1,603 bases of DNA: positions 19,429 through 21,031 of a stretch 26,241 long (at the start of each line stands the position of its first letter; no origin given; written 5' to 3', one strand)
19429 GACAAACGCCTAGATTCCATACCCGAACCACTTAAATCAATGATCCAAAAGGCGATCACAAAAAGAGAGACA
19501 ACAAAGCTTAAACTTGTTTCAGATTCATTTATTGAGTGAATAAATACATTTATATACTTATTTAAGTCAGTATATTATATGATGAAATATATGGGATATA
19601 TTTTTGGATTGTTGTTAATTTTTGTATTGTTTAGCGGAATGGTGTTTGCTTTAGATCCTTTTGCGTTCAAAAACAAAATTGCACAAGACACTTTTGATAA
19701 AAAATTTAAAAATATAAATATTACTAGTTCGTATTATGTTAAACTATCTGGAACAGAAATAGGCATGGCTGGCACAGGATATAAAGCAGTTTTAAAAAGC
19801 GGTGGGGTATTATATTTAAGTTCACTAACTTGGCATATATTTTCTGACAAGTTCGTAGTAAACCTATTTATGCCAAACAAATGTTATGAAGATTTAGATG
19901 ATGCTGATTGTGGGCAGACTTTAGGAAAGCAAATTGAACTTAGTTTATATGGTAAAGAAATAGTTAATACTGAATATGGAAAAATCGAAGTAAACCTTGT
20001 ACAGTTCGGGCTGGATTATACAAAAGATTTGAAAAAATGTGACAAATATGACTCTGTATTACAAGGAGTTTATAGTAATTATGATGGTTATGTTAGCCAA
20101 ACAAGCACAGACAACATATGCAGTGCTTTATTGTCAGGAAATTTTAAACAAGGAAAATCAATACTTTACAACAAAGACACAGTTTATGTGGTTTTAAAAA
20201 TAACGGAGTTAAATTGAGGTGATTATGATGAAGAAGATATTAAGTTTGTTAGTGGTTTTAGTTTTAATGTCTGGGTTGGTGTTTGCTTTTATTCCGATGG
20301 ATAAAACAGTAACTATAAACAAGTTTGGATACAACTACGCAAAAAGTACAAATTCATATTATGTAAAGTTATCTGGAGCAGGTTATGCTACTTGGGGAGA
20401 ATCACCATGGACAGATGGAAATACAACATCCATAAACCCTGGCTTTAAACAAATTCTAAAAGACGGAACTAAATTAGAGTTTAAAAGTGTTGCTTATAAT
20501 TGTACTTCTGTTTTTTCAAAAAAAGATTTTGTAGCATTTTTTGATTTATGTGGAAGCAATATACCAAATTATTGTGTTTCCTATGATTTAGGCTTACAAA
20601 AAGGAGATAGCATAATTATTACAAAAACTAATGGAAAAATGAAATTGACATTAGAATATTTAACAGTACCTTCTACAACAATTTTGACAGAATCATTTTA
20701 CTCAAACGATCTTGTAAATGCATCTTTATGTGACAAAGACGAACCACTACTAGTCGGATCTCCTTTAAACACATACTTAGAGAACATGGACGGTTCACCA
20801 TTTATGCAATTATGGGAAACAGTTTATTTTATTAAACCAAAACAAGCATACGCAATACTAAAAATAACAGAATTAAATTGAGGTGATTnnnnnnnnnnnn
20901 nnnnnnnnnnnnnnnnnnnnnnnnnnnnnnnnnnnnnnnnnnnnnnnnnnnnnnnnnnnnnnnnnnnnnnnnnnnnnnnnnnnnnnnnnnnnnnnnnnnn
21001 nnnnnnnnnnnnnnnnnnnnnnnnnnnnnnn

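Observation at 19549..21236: Leaderless three-gene operon of secreted proteins: two diverged paralogs ending in LKITELN plus a charge-free protein that is about one-third tyrosine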

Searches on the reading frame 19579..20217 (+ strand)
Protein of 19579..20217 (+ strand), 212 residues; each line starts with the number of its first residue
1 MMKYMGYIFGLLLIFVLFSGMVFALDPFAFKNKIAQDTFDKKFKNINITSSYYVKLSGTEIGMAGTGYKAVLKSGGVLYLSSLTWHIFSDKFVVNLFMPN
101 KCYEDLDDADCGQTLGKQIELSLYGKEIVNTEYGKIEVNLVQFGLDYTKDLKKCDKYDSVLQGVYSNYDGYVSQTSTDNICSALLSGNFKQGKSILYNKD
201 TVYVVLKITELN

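Call 6: search_protein_families(library=pfam, proteins=[window:19579-20217:+], max_evalue=0.1)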
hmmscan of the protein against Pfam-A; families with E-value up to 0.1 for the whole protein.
window:19579-20217:+ (212 aa): 0 families

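Call 10: find_encoding_contigs(protein=window:19579-20217:+, flank=10000, max_places=6)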
Protein window:19579-20217:+ (212 aa): no gene with exactly this product is on record in the collection.

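Call 13: find_homologous_proteins(query=window:19579-20217:+, max_evalue=0.01)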
Query window:19579-20217:+ (212 aa): 3 proteins with E <= 0.01 among 215 candidates.
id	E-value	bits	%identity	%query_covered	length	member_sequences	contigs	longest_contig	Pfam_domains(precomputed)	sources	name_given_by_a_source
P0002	7.0e-132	456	100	98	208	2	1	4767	-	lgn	-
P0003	2.6e-73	264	60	98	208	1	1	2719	-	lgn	-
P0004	2.5e-65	238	66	77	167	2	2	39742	-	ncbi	ncbi:MAG: hypothetical protein AABY84_03065, partial [Candidatus Firestonebacteria bacterium]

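Call 14: find_encoding_contigs(protein=P0003, flank=10000)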
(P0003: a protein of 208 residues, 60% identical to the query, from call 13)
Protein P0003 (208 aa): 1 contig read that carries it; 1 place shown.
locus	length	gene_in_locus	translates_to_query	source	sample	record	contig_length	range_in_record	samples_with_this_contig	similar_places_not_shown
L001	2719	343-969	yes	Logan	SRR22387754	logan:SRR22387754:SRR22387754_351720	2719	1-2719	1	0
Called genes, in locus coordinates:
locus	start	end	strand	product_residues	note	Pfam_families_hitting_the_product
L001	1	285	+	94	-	?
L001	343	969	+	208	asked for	-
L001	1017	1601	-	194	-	-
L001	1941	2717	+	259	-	?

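Call 15: find_encoding_contigs(protein=P0004, flank=10000)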
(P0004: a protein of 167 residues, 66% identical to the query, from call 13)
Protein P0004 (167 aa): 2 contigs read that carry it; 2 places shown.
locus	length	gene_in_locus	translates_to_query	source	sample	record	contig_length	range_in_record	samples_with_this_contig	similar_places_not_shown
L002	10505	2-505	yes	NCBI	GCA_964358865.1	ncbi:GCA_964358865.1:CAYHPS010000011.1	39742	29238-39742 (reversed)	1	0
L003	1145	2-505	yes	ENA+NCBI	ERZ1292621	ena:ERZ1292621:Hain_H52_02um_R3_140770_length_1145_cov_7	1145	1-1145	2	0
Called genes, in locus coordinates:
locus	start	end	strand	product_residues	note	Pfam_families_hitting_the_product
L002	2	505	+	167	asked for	?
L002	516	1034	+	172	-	-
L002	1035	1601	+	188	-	-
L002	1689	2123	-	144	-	PF05168:HEPN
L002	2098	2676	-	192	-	PF24033:DUF7342 (weak), PF01909:NTP_transf_2 (weak), PF18765:Polbeta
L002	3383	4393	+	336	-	PF00297:Ribosomal_L3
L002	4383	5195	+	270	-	PF00573:Ribosomal_L4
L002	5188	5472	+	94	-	PF00276:Ribosomal_L23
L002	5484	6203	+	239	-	PF00181:Ribosomal_L2_N (weak), PF03947:Ribosomal_L2_C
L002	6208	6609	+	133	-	PF00203:Ribosomal_S19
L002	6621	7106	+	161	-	PF00237:Ribosomal_L22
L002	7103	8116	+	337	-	PF07650:KH_2, PF00189:Ribosomal_S3_C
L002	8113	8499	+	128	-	PF00831:Ribosomal_L29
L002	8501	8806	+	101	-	PF01253:SUI1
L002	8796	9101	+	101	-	PF01868:RNase_P-MRP_p29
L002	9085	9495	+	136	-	PF00366:Ribosomal_S17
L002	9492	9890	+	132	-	PF00238:Ribosomal_L14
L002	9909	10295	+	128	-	PF16906:Ribosomal_L26, PF00467:KOW (weak)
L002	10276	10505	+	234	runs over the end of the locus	PF00900:Ribosomal_S4e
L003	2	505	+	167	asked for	?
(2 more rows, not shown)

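Call 16: find_encoding_contigs(protein=P0002, flank=10000)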
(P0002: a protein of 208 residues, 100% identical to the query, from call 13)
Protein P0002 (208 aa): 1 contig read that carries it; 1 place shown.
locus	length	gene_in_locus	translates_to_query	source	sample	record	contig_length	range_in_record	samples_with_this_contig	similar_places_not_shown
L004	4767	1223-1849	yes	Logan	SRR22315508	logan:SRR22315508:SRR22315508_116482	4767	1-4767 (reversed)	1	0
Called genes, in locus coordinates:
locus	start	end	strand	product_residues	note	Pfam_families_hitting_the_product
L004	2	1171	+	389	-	?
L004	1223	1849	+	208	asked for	-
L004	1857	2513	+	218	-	-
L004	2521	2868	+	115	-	-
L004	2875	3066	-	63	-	-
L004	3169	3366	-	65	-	-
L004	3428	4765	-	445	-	?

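Call 30: search_protein_representatives(alignment_id=A2)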
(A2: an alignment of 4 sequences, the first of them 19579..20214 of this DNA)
Query: 4 sequences, 204 profile positions. Proteins with E-value up to 0.001 (for the whole library): 10; up to 1e-10: 4; up to 1e-30: 2. The best 10 are listed.
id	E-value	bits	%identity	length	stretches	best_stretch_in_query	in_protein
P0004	3.7e-87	307.6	-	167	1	38-204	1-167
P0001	2.9e-73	262.3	-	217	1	2-204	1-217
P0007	3.8e-15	72.5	-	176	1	2-152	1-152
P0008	2.6e-14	69.7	-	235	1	2-204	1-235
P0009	1.6e-07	47.6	-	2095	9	48-80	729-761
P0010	2.5e-07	47.0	-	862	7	29-71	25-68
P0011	4.4e-07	46.1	-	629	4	29-71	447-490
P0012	3.1e-06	43.4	-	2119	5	25-70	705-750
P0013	3.9e-04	36.5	-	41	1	2-38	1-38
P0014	4.4e-04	36.3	-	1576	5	32-68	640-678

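Call 32: find_encoding_contigs(protein=P0008, flank=6000)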
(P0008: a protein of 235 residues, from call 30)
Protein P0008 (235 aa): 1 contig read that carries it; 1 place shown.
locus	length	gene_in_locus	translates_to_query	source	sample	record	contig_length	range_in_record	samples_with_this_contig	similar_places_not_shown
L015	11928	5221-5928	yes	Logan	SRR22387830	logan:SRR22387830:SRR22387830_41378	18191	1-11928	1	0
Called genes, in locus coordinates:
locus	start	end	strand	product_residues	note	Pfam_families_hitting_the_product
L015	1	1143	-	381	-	?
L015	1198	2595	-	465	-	-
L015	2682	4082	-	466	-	PF13353:Fer4_12 (weak), PF04055:Radical_SAM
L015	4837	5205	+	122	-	-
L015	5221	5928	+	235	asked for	-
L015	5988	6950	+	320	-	PF07894:SACK1 (faint), PF13091:PLDc_2, PF00614:PLDc (faint), PF13091:PLDc_2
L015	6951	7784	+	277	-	PF01261:AP_endonuc_2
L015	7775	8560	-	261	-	-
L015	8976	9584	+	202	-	-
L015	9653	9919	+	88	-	-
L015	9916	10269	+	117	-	-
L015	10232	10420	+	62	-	-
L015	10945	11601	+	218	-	-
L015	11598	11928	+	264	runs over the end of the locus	PF00590:TP_methylase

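Call 33: find_encoding_contigs(protein=P0007, flank=6000)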
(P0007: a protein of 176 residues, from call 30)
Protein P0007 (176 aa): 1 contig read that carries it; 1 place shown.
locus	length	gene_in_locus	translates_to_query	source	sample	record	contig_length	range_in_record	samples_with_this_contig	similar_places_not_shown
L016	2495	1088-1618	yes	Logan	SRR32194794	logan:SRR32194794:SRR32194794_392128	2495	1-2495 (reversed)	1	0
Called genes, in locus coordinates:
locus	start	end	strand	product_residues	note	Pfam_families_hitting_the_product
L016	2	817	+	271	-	?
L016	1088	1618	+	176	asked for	-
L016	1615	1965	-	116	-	PF10049:DUF2283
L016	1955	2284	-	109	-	-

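Call 48: predict_structure(alignment_id=A4)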
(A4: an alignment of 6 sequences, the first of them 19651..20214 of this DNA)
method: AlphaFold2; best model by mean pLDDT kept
length: 188 residues; sequences in the alignment: 6
mean_pLDDT: 60.8   pTM: 0.60
mean pLDDT of the five models: 60.8, 52.9, 49.2, 38.6, 30.9
residues with pLDDT >= 90: 1; 70-90: 67; 50-70: 61; < 50: 59
segments of 3 or more residues with pLDDT < 50: 1-16, 20-24, 35-43, 80-86, 137-154
pLDDT, mean of each block of 10 residues (from residue 1): 30 45 55 54 64 74 66 70 48 78 83 83 69 52 35 50 55 67 80
secondary structure, 60 per line:
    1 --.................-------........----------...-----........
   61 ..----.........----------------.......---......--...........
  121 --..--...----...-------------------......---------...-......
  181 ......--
elements in order: H3-19 E27-34 E45-47 E53-62 E67-75 E92-98 E102-107 E110-120 E134-136 H156-161 E171-173 E178-186
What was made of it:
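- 19579..20217 (+): P1: 212-aa secreted protein, P1-type member of the YYVKLSG...LKITELN orphan family. Signal peptide is about aa 1-24 (19579-19650), with predicted cleavage at VFA|LDP. It has 4 Cys and 1 N-glycosylation sequon. The AF2 model is all-beta, pLDDT 61, pTM 0.60 (call 48).
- It forms the best-predicted C-terminal strand of the AF2 model (call 48). The AF2 monomer packs the strand into its own sheet (call 48).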

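Call 50: search_protein_families(library=pfam, alignment_id=A3, max_evalue=1)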
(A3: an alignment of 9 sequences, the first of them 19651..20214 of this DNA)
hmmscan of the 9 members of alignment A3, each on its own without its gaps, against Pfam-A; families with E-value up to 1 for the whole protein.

A. member 1, window:19651-20214:+ (188 aa): 1 family
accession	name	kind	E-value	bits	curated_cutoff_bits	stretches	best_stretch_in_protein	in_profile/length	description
PF19071.5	DUF5767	-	0.085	13.4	26.9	1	97-148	10-58/84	Family of unknown function (DUF5767)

B. families by the number of members that match (of 9 scanned): 6 families
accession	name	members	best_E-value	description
PF22389.2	Dcr1-like_dsRNA-bd_dom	1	0.03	Protein Dicer, dsRNA-binding domain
PF14030.11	DUF4245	1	0.062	Protein of unknown function (DUF4245)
PF08966.16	DUF1882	1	0.082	Domain of unknown function (DUF1882)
PF24793.1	GINT1_N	1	0.083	Glucosamine inositolphosphorylceramide transferase 1, N-terminal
PF19071.5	DUF5767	1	0.085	Family of unknown function (DUF5767)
PF13786.12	DUF4179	1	0.13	Domain of unknown function (DUF4179)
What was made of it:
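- On PKD / Ig-like domains: No Pfam hit (calls 6, 50).
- Closest known: PKD-like / Ig-like repeat domains of Bacteroidota surface giants. Different: No Pfam Ig or PKD hit on P1 or P2 (calls 6, 50).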

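Call 52: search_solved_structures(query=A3, max_evalue=10)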
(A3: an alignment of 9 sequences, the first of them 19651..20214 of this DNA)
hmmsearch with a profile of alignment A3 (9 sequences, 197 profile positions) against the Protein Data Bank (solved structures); distinct sequences matched with E-value up to 10: 4.
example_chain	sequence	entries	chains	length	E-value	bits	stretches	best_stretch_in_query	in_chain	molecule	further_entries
1n10_A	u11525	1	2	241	0.036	17.2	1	39-115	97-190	Pollen allergen Phl p 1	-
3elg_A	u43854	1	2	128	0.051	16.7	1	40-116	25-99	uncharacterized periplasmic protein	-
6bbw_A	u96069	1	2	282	0.095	15.9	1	56-132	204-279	Major pilin backbone protein T-antigen, T3.2.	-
1wy2_A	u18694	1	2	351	0.8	12.8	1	33-71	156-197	Xaa-Pro dipeptidase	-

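Call 53: fold_search(model_id=the predicted structure, library=pdb)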
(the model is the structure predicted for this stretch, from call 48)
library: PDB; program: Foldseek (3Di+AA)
matches with E <= 10: 374; with E <= 0.001: 0
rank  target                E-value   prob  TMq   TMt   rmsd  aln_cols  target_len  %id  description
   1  8fmw_AE               6.4e-02  0.12  0.16  0.15  20.3       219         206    9  The structure of a hibernating ribosome in the Lyme disease pathogen (released 2023-11-08)
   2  6hcg_A                6.8e-02  0.14  0.17  0.07  20.4       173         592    8  Klebsiella pneumoniae type II secretion system outer membrane complex. PulD, PulS and PulC HR domain. (released 2019-11-27)
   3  6ivz_A                8.0e-02  0.25  0.27  0.15  28.8       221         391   10  Crystal structure of 5A ScFv complexed with YFV-China sE in postfusion state (released 2019-02-13)
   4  7p7q_H                8.0e-02  0.04  0.11  0.12  19.9       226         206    8  E. faecalis 70S ribosome bound by PoxtA-EQ2, high-resolution combined volume (released 2022-02-23)
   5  6v39_D                1.0e-01  0.08  0.15  0.14  20.7       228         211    9  Cryo-EM structure of the Acinetobacter baumannii Ribosome: 70S with P-site tRNA (released 2020-02-05)
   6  7ah9_5N               1.1e-01  0.04  0.09  0.06  19.5       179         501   13  Substrate-engaged type 3 secretion system needle complex from Salmonella enterica typhimurium - SpaR state 1 (released 2021-03-17)
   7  6pee_A                1.1e-01  0.06  0.11  0.07  20.4       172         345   12  InvG secretin domain beta-barrel from Salmonella SPI-1 injectisome NC-base (released 2019-10-23)
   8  6q14_A                1.1e-01  0.06  0.11  0.06  20.4       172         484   12  Structure of the Salmonella SPI-1 injectisome NC-base (released 2019-10-23)
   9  6q14_B                1.1e-01  0.06  0.11  0.06  20.4       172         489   12  Structure of the Salmonella SPI-1 injectisome NC-base (released 2019-10-23)
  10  6ywe_C                1.2e-01  0.08  0.15  0.10  19.6       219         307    7  The structure of the mitoribosome from Neurospora crassa in the P/E tRNA bound state (released 2020-11-11)
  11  8ofn_A                1.5e-01  0.14  0.24  0.14  28.0       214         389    9  Structure of the yellow fever virus (Asibi strain) dimeric envelope protein (released 2023-08-09)
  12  9tvu_C                1.7e-01  0.11  0.19  0.16  20.2       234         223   10  Structure of the Chlamydomonas reinhardtii chlororibosome (released 2026-02-18)
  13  7ah9_5J               1.7e-01  0.04  0.12  0.07  20.1       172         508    9  Substrate-engaged type 3 secretion system needle complex from Salmonella enterica typhimurium - SpaR state 1 (released 2021-03-17)
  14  5tcq_A                1.8e-01  0.11  0.18  0.11  21.0       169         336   12  Near-atomic resolution cryo-EM structure of the Salmonella SPI-1 type III secretion injectisome secretin InvG (released 2016-12-21)
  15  5tcr_A                1.8e-01  0.11  0.18  0.06  21.0       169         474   12  Atomic model of the Salmonella SPI-1 type III secretion injectisome basal body proteins InvG, PrgH, and PrgK (released 2016-12-21)
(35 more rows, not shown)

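Call 61: find_related_loci(query=A2, collection=metagenome_contigs, flank=6000)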
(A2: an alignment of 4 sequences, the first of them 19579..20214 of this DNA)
Query A2 (212 aa) in metagenome_contigs; peptide patterns used: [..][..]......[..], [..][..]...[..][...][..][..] (x = any residue, [..] = any of these).
87 stretches matched a pattern, but none encodes a relative of the query by tblastn (E <= 1e-3).

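Call 76: search_protein_families(library=ncbifam, proteins=[window:19579-20214:+, L015:4837-5202:+], max_evalue=1)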
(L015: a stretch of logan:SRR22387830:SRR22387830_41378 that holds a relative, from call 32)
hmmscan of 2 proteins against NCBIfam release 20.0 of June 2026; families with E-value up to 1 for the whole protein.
window:19579-20214:+ (212 aa): 0 families

L015:4837-5202:+ (122 aa): 1 family
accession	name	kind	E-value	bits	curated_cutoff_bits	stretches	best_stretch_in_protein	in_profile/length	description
NF033802.1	AimP_fam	subfamily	0.36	11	35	1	6-33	4-30/43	lysogeny pheromone AimP family peptide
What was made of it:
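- No Peptidase_M73/TasA or pilin family hit in Pfam or NCBIfam (calls 6, 50, 76).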

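Call 83: fold_search(model_id=the predicted structure, library=viral)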
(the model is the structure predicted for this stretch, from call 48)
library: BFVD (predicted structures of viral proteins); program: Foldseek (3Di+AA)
matches with E <= 10: 544; with E <= 0.001: 0
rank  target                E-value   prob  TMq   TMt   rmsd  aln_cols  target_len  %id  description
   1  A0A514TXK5            7.5e-02  0.75  0.31  0.21  13.3       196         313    8  (no name in the UniProt tables at hand)
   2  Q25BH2                7.9e-02  0.91  0.29  0.36   5.4       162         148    9  Putative transmembrane protein ORF23 [His1 virus (isolate Australia/Victoria)]
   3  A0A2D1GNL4            9.9e-02  0.91  0.36  0.35  11.4       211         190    8  (no name in the UniProt tables at hand)
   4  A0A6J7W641            1.1e-01  0.33  0.18  0.21  11.3       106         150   10  Uncharacterized protein [uncultured Caudovirales phage]
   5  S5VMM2                1.6e-01  0.30  0.17  0.18  11.7        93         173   11  Uncharacterized protein [Pseudomonas phage PaBG]
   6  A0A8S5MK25            1.8e-01  0.63  0.18  0.40   4.6        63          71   17  Uncharacterized protein [Siphoviridae sp. ctrpg19]
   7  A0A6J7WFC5            3.1e-01  0.04  0.12  0.09  18.5       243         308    8  Uncharacterized protein [uncultured Caudovirales phage]
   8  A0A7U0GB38            3.3e-01  0.21  0.20  0.28   9.8       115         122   12  (no name in the UniProt tables at hand)
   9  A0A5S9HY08            3.5e-01  0.09  0.17  0.09  18.4       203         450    6  AAA-type ATPase [Tenacibaculum phage PTm1]
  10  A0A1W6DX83            3.7e-01  0.16  0.19  0.26   8.8       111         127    9  Uncharacterized protein [Sphingobium phage Lacusarx]
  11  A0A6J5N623            3.9e-01  0.06  0.18  0.15  19.5       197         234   11  Uncharacterized protein [uncultured Caudovirales phage]
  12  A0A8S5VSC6            4.3e-01  0.15  0.18  0.25  10.5       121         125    9  (no name in the UniProt tables at hand)
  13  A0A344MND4            4.3e-01  0.07  0.22  0.09  30.3       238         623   10  Structural polyprotein (Fragment) [Chikungunya virus]
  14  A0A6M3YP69            4.3e-01  0.04  0.15  0.13  21.6       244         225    9  Capsid protein [Cressdnaviricota sp.]
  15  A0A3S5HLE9            4.6e-01  0.08  0.21  0.19  14.4       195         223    7  Uncharacterized protein [Megavirus baoshan]
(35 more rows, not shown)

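Call 85: search_protein_families(library=pfam, proteins=[P0010, P0011], max_evalue=0.001)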
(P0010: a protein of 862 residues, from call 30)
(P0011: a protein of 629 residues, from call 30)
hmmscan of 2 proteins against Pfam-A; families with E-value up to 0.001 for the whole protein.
P0010 (862 aa): 7 families
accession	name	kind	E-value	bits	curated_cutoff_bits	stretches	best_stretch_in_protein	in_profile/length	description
PF16820.11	PKD_3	-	1.9e-21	76.1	26.3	0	15-54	11-49/68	PKD-like domain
PF13927.12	Ig_3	-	3e-15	56.9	30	0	284-329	4-47/78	Immunoglobulin domain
PF03160.20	Calx-beta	-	3.4e-12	46.9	27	1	656-740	13-95/119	Calx-beta domain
PF18911.6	PKD_4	-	8.5e-09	35.8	27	0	548-589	1-42/85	PKD domain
PF17957.7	Big_7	-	1.1e-08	36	24.1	0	551-600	1-52/70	Bacterial Ig domain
PF19081.6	Ig_7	-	3.1e-07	31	27.3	0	371-445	4-74/84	Ig-like domain CHU_C associated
PF00801.26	PKD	-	2.4e-06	27.9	23.5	0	553-596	2-41/80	PKD domain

P0011 (629 aa): 5 families
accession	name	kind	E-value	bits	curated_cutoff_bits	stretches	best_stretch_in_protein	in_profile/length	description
PF13927.12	Ig_3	-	2.8e-13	50.6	30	0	524-568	4-46/78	Immunoglobulin domain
PF16820.11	PKD_3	-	8.6e-13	48.4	26.3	0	346-385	11-49/68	PKD-like domain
PF18911.6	PKD_4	-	1.7e-08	34.8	27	0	252-285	7-42/85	PKD domain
PF13573.12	SprB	-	2.2e-07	30.8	28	1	173-208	2-37/37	SprB repeat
PF00801.26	PKD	-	8.6e-06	26.1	23.5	0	523-559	3-38/80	PKD domain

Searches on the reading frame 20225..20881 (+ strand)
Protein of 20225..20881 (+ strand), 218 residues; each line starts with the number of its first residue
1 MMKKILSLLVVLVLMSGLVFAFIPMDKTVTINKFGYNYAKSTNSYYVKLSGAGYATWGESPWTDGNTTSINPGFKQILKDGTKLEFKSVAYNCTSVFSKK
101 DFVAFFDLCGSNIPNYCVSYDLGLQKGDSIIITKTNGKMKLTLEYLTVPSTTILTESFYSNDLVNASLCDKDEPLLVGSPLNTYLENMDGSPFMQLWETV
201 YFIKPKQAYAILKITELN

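Call 6: search_protein_families(library=pfam, proteins=[window:20225-20881:+], max_evalue=0.1)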
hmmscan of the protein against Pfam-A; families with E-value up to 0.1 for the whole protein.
window:20225-20881:+ (218 aa): 0 families

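Call 12: find_homologous_proteins(query=window:20225-20881:+, max_evalue=0.01)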
Query window:20225-20881:+ (218 aa): 1 proteins with E <= 0.01 among 118 candidates.
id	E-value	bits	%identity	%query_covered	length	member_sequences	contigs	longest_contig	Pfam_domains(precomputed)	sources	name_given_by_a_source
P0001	2.2e-140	483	100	100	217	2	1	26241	-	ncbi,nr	ncbi:MAG: hypothetical protein PHH82_04295 [Candidatus ainarchaeum sp.]|nr:hypothetical protein [Can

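Call 76: search_protein_families(library=ncbifam, proteins=[window:20225-20878:+], max_evalue=1)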
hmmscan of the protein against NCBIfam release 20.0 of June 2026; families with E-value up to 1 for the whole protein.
window:20225-20878:+ (218 aa): 2 families
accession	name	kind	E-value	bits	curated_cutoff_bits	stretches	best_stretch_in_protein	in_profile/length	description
TIGR04429.1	Phr_nterm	subfamily_domain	0.045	14.3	25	1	2-22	1-25/28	Phr family secreted Rap phosphatase inhibitor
TIGR02609.1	doc_partner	hypoth_equivalog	0.12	12.7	55.9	1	121-142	21-42/74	putative addiction module antidote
